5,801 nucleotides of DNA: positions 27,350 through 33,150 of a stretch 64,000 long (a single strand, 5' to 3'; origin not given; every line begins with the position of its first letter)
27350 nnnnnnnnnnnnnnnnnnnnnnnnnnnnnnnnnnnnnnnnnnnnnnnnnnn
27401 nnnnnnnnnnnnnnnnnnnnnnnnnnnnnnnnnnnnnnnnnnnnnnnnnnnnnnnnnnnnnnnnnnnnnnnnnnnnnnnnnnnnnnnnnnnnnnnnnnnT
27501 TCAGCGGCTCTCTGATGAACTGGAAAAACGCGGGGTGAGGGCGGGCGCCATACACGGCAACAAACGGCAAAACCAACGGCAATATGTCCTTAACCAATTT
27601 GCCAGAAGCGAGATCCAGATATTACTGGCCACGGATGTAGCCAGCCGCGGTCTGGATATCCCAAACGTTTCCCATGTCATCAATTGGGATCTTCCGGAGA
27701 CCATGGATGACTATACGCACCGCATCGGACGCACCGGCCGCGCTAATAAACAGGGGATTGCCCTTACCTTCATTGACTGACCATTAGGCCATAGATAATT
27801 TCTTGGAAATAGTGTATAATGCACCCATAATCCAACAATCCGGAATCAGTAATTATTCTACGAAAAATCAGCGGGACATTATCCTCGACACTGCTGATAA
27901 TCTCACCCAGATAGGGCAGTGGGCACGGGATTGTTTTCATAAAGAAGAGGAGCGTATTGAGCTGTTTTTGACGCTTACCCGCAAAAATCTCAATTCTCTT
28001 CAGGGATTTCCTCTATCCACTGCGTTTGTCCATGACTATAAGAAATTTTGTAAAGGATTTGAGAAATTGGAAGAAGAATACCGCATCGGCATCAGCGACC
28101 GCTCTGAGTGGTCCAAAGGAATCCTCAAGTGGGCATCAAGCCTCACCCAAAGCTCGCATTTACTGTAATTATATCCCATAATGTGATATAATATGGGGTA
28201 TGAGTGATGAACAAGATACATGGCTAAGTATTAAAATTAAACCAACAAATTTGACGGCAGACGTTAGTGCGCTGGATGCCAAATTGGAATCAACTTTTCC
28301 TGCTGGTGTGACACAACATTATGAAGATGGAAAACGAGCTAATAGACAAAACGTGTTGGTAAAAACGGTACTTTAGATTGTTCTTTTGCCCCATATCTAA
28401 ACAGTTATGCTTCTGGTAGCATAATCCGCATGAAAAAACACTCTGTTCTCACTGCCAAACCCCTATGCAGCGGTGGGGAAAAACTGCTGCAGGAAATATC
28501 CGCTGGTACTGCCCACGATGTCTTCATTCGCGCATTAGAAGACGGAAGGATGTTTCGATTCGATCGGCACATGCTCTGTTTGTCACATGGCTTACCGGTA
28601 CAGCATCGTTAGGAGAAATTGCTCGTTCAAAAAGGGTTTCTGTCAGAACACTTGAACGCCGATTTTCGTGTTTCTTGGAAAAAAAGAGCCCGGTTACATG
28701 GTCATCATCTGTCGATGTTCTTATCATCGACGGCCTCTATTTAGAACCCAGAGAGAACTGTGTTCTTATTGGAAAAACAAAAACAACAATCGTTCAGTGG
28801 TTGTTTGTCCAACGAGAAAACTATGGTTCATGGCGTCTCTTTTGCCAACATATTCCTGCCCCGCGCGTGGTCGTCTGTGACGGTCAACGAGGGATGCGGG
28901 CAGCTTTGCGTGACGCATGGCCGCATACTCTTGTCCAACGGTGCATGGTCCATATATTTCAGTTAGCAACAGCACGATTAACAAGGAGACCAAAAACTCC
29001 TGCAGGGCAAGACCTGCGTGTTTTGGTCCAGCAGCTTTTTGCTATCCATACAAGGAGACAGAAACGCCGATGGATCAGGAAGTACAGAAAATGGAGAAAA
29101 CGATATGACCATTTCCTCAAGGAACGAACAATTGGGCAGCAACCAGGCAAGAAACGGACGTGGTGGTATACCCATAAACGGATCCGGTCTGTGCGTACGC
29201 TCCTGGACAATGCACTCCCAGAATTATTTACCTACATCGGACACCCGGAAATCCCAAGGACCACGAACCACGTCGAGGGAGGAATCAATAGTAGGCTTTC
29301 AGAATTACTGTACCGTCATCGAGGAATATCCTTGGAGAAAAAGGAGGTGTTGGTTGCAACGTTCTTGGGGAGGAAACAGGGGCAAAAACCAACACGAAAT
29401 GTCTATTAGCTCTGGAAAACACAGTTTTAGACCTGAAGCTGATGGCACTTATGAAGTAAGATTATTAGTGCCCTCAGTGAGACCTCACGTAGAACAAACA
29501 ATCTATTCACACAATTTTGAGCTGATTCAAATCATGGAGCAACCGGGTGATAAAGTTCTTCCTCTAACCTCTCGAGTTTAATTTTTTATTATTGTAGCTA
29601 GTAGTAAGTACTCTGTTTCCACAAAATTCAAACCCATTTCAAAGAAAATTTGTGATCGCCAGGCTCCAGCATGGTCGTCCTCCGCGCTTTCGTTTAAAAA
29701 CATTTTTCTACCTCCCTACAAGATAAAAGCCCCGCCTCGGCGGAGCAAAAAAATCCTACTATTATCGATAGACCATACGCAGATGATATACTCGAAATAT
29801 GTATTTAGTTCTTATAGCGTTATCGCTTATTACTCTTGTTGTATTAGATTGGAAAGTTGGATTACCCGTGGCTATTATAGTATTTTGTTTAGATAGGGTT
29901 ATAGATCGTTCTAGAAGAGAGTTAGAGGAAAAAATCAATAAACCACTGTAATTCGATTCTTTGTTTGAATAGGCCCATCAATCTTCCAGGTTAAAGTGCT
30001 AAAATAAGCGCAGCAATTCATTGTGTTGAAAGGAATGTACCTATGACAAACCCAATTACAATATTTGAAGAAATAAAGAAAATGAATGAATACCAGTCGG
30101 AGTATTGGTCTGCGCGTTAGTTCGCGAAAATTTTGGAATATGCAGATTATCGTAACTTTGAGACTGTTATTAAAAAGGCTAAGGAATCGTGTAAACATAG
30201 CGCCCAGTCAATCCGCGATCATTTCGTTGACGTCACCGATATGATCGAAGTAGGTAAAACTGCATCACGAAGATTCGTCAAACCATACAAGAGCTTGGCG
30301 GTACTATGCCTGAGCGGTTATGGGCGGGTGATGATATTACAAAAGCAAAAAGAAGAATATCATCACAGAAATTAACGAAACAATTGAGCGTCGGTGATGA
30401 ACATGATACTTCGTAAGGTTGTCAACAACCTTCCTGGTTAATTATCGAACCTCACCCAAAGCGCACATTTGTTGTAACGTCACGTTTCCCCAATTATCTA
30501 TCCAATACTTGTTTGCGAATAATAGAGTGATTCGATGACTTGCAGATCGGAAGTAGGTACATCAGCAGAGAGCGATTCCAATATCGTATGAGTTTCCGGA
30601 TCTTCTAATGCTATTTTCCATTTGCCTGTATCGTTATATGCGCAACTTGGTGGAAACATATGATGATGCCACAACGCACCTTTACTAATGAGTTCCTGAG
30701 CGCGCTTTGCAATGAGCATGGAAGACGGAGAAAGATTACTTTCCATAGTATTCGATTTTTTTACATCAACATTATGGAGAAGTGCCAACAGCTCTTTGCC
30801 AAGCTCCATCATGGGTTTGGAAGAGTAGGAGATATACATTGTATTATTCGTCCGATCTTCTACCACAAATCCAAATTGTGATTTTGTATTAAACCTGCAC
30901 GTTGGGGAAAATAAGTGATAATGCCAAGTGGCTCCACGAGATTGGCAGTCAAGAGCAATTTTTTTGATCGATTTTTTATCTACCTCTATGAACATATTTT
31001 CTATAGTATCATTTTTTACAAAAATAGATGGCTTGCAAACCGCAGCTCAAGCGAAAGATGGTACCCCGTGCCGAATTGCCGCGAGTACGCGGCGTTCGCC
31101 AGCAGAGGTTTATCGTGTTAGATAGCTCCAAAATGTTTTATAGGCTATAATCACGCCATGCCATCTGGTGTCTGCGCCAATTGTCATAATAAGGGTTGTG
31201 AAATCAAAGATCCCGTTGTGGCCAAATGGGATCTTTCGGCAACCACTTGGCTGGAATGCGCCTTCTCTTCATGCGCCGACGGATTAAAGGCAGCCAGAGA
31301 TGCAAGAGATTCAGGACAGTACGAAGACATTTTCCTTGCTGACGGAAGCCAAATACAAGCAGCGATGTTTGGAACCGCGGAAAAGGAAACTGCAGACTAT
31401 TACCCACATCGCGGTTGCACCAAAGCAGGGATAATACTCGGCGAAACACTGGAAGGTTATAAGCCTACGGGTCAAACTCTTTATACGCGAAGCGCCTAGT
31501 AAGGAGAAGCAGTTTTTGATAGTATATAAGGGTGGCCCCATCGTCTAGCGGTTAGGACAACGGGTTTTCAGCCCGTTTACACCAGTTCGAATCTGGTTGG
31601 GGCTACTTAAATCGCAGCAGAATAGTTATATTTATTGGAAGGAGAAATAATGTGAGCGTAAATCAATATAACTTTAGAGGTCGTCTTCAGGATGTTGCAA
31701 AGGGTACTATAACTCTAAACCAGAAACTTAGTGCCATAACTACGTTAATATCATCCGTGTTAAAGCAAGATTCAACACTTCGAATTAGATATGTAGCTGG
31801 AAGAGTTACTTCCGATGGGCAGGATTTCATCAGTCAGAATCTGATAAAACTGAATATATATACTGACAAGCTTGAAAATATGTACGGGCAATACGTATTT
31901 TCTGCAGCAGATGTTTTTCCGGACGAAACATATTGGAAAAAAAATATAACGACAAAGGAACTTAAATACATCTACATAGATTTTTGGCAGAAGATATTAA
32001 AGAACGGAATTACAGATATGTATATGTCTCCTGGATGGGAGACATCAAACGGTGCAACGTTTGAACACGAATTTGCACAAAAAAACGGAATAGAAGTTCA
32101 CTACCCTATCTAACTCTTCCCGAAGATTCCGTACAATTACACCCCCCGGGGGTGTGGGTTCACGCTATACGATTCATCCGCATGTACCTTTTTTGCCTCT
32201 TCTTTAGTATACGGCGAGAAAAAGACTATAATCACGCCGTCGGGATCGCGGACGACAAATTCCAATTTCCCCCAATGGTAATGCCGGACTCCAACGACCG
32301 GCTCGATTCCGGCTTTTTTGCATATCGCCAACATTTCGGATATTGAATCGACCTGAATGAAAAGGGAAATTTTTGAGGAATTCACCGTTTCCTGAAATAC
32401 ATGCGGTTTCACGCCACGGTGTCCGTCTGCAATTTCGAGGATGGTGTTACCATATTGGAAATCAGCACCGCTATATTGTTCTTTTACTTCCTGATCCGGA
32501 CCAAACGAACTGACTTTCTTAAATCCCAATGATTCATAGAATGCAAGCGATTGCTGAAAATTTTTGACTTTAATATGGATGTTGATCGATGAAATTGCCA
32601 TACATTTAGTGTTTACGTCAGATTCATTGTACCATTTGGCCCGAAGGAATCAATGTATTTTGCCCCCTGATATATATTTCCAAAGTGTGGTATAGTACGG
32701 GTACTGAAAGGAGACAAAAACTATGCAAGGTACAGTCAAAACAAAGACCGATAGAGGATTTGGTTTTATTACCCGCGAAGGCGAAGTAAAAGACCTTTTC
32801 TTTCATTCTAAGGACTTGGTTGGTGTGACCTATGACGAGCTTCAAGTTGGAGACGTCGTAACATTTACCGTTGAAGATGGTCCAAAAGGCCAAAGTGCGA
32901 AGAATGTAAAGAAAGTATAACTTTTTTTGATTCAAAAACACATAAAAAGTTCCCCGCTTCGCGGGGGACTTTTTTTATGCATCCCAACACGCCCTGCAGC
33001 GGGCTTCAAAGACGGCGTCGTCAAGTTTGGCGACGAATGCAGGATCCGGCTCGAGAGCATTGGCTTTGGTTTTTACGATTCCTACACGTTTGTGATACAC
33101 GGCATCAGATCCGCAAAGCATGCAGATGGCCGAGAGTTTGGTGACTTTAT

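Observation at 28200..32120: Second variable patch around tRNA-Glu: IS1595-like transposase, disrupted DinD-like pseudogene, internally duplicated protein and DUF4406 gene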

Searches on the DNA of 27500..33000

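Call 24: search_rna_families(source=window, start=27500, end=33000, threshold=evalue, max_evalue=1)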
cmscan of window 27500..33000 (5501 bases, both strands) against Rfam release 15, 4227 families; matches with E-value up to 1: 4.
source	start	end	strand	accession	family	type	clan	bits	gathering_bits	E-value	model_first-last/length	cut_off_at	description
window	31534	31605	+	RF00005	tRNA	Gene; tRNA;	CL00001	61.3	29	6.5e-12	1-71/71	no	tRNA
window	32674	32975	+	RF01766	cspA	Cis-reg; thermoregulator;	-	31.8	78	1.6e-05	1-428/428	no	cspA thermoregulator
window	32908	32977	+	RF01859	Phe_leader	Cis-reg; leader;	-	30.5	55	0.039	1-125/125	no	Phenylalanine leader peptide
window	29775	29842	-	RF01675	CrcZ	Gene; sRNA;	-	18.7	95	0.062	1-398/398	no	Pseudomonas sRNA CrcZ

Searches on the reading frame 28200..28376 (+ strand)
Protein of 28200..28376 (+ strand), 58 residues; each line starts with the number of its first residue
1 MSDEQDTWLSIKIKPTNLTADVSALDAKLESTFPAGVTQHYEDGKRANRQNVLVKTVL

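Call 4: search_protein_families(library=pfam, proteins=[window:28200-28376:+], max_evalue=0.1)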
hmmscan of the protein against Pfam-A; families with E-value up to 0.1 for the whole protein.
window:28200-28376:+ (58 aa): 0 families

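Call 12: search_protein_families(library=ncbifam, proteins=[window:28200-28376:+], max_evalue=0.1)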
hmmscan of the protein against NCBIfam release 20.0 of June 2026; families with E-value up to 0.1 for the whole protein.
window:28200-28376:+ (58 aa): 0 families
